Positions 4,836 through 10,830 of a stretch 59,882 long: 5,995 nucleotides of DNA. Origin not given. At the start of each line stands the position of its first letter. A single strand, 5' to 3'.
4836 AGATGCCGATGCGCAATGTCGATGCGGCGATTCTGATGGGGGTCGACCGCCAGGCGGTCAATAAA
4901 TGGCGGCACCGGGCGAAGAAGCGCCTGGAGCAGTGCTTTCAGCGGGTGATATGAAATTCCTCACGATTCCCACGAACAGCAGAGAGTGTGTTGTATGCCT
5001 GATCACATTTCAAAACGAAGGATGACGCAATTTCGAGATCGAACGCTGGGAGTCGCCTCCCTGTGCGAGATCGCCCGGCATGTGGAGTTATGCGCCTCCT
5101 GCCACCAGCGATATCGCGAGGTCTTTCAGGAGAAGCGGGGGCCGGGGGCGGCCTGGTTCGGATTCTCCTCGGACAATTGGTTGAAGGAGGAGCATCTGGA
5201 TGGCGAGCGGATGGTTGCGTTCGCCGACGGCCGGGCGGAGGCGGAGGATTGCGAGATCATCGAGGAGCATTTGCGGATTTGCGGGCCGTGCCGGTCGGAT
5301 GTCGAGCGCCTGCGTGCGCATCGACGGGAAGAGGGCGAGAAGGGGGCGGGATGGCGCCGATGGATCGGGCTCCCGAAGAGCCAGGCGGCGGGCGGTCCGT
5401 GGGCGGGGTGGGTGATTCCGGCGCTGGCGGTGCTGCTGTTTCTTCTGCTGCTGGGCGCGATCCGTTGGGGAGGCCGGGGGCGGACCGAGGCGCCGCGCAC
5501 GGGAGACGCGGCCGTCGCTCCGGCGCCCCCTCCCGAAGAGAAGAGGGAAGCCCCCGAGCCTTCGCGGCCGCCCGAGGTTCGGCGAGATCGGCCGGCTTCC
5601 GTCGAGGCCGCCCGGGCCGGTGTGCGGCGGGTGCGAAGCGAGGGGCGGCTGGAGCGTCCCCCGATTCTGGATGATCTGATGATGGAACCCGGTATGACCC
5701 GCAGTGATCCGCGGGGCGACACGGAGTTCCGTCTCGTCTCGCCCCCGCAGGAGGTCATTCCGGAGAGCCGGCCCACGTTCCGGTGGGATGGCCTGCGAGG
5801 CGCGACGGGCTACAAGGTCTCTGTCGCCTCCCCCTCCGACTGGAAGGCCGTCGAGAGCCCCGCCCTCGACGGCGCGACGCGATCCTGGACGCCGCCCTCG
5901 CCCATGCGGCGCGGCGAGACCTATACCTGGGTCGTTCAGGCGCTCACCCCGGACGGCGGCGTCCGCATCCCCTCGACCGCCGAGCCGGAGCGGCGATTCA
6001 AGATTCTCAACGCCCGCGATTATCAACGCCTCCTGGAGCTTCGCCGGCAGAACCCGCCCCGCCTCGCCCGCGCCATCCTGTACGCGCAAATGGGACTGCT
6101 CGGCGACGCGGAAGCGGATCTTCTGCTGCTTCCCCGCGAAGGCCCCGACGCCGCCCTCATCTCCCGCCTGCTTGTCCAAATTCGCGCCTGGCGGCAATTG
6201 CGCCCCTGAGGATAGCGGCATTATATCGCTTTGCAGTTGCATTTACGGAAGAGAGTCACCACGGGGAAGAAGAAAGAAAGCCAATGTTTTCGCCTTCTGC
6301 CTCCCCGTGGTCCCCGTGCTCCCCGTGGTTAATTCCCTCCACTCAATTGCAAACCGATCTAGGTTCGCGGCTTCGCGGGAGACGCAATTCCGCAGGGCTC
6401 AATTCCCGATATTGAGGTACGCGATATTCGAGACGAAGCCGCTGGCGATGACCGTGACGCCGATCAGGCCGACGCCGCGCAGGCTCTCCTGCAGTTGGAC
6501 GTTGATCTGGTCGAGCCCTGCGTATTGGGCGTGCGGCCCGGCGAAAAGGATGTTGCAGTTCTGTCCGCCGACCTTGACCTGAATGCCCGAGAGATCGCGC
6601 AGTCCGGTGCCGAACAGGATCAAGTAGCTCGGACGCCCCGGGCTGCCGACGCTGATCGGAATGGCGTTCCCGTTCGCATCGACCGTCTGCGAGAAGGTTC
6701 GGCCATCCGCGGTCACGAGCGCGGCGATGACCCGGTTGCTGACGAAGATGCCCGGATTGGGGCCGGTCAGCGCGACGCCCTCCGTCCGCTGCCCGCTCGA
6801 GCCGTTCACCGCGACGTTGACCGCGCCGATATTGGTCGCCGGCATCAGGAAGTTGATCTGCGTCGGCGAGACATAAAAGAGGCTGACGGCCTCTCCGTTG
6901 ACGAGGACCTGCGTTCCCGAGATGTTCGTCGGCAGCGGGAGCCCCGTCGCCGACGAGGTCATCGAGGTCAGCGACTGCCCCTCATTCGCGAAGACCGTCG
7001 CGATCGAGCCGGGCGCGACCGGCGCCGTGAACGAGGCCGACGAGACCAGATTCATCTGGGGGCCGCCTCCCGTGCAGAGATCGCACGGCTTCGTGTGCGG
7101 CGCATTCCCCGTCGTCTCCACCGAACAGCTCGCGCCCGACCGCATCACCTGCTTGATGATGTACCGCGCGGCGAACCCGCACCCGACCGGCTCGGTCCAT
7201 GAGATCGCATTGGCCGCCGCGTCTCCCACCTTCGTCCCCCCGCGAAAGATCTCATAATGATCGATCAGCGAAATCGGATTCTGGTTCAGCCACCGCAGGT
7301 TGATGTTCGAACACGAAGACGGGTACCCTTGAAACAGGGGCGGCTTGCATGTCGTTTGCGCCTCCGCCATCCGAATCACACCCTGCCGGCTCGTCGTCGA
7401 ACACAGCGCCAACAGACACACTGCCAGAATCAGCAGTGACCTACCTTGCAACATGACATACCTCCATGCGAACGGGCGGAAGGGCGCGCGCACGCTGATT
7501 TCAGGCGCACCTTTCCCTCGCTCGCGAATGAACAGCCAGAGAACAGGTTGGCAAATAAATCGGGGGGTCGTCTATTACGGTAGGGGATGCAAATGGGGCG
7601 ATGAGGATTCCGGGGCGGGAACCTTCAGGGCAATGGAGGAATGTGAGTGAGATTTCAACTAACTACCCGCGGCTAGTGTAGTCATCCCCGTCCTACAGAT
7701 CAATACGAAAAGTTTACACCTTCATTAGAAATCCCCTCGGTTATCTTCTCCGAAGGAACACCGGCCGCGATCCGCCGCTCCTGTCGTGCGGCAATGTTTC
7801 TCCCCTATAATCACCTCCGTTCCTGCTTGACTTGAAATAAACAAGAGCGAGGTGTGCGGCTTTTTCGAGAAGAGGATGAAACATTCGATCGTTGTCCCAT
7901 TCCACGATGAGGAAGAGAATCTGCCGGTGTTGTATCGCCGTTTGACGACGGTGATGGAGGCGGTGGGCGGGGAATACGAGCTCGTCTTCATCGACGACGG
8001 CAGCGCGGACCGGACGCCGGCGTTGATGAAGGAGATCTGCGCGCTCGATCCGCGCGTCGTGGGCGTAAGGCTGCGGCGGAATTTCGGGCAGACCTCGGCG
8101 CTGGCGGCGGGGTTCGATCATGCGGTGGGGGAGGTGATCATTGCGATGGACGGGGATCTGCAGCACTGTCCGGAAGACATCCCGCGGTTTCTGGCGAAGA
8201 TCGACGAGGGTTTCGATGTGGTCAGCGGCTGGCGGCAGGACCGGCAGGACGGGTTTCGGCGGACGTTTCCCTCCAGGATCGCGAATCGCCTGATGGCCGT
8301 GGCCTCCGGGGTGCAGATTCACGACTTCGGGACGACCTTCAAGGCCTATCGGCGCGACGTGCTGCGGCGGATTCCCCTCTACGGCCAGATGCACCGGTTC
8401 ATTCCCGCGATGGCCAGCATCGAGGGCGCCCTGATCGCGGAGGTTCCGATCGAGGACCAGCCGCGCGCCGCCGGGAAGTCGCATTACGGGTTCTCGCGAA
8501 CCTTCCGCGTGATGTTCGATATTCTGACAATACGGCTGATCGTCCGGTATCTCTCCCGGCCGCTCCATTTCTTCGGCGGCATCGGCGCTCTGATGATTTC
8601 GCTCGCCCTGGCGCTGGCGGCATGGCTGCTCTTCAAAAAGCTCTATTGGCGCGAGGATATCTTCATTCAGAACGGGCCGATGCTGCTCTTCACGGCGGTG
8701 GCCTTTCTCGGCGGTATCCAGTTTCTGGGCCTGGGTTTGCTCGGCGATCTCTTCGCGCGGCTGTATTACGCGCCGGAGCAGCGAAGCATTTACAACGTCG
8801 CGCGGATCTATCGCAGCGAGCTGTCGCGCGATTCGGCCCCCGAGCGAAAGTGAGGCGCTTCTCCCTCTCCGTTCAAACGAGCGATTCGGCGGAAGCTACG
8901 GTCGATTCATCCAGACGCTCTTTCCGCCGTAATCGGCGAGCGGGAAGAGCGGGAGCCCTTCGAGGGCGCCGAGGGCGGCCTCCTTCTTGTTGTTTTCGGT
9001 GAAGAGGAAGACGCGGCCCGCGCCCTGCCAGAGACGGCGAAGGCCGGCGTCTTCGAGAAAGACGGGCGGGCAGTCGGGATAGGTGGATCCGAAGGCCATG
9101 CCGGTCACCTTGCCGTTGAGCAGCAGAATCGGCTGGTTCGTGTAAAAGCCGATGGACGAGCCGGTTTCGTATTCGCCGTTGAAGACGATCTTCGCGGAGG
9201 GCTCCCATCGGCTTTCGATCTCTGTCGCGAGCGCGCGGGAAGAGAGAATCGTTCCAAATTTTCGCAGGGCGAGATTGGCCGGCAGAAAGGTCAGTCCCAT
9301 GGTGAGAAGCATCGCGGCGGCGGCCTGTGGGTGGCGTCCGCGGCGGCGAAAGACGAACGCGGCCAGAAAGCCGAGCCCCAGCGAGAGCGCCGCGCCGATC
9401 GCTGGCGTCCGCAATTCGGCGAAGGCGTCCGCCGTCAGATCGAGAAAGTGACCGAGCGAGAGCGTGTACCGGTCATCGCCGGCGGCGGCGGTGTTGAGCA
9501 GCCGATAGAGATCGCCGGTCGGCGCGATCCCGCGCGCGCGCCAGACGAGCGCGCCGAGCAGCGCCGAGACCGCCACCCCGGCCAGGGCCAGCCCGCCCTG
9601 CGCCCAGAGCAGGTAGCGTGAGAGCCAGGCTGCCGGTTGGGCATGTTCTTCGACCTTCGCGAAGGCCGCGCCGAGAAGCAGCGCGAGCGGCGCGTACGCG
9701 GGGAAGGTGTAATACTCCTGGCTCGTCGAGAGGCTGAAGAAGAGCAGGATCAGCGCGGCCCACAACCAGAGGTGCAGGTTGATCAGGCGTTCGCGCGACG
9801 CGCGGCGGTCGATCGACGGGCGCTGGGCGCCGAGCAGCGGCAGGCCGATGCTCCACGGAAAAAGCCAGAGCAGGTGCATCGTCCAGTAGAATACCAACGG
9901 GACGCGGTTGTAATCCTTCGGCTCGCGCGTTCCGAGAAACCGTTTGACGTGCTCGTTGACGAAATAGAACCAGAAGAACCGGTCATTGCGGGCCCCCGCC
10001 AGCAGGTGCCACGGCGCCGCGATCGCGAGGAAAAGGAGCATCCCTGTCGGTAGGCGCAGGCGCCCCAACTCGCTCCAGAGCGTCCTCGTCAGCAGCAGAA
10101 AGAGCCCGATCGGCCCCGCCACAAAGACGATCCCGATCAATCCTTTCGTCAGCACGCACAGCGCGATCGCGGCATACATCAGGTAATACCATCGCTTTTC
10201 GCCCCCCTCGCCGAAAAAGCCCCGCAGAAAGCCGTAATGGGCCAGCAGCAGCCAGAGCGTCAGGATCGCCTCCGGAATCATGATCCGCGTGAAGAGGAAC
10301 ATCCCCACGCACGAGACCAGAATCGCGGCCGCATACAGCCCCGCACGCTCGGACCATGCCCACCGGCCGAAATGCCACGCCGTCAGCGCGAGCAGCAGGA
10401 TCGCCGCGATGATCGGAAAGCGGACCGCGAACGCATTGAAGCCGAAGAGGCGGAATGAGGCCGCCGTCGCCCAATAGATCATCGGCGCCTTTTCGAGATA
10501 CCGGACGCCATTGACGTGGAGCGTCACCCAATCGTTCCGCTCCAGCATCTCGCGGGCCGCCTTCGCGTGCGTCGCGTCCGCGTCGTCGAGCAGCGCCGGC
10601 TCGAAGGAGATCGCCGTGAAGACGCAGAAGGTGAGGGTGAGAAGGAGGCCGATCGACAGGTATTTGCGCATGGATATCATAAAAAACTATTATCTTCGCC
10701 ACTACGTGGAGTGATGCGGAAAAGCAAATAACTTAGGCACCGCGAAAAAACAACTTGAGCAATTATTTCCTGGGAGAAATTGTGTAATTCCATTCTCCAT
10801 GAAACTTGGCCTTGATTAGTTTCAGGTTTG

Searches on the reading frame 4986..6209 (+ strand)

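Call 55: search_protein_families(library=pfam, proteins=[window:4986-6209:+], max_evalue=0.00001)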
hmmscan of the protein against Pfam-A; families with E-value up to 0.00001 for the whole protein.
window:4986-6209:+ (407 aa): 1 family
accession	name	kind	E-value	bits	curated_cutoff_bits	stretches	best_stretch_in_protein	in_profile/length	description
PF13490.11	zf-HC2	-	2.7e-06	27.8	22.2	0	74-103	6-35/35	Putative zinc-finger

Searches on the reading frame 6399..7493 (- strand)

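Call 55: search_protein_families(library=pfam, proteins=[window:6399-7493:-], max_evalue=0.00001)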
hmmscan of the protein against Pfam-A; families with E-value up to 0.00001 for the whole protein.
window:6399-7493:- (364 aa): 1 family
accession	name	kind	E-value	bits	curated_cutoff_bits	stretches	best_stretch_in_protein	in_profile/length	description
PF01833.30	TIG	-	8.2e-08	32.6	20.9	0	183-238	22-78/84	IPT/TIG domain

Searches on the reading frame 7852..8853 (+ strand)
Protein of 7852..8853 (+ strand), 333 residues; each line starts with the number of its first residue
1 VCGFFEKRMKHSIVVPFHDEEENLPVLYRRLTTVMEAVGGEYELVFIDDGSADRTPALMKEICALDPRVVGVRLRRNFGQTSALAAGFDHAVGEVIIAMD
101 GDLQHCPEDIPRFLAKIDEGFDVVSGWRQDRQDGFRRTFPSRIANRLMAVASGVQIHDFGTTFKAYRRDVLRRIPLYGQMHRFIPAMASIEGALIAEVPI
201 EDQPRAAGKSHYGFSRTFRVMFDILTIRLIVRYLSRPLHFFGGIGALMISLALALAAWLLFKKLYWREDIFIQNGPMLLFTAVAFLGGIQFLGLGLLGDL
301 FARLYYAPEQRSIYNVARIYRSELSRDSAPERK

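Call 55: search_protein_families(library=pfam, proteins=[window:7852-8853:+], max_evalue=0.00001)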
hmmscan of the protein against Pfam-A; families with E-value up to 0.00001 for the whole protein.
window:7852-8853:+ (333 aa): 2 families
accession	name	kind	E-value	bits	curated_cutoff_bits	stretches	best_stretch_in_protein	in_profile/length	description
PF00535.33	Glycos_transf_2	-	7.5e-33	114.3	23.3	1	12-173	1-166/168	Glycosyl transferase family 2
PF10111.15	Glyco_tranf_2_2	-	7.8e-07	29.3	27.3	1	12-109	1-98/276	Glycosyltransferase like family 2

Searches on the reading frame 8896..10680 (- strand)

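Call 55: search_protein_families(library=pfam, proteins=[window:8896-10680:-], max_evalue=0.00001)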
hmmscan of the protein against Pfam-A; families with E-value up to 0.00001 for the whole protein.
window:8896-10680:- (594 aa): 2 families
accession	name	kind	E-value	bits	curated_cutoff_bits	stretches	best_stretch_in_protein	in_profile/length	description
PF13231.12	PMT_2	-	4.3e-16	60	26.1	1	64-224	2-157/160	Dolichyl-phosphate-mannose-protein mannosyltransferase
PF02366.24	PMT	-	4.5e-12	46.5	22.7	1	36-224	33-230/245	Dolichyl-phosphate-mannose-protein mannosyltransferase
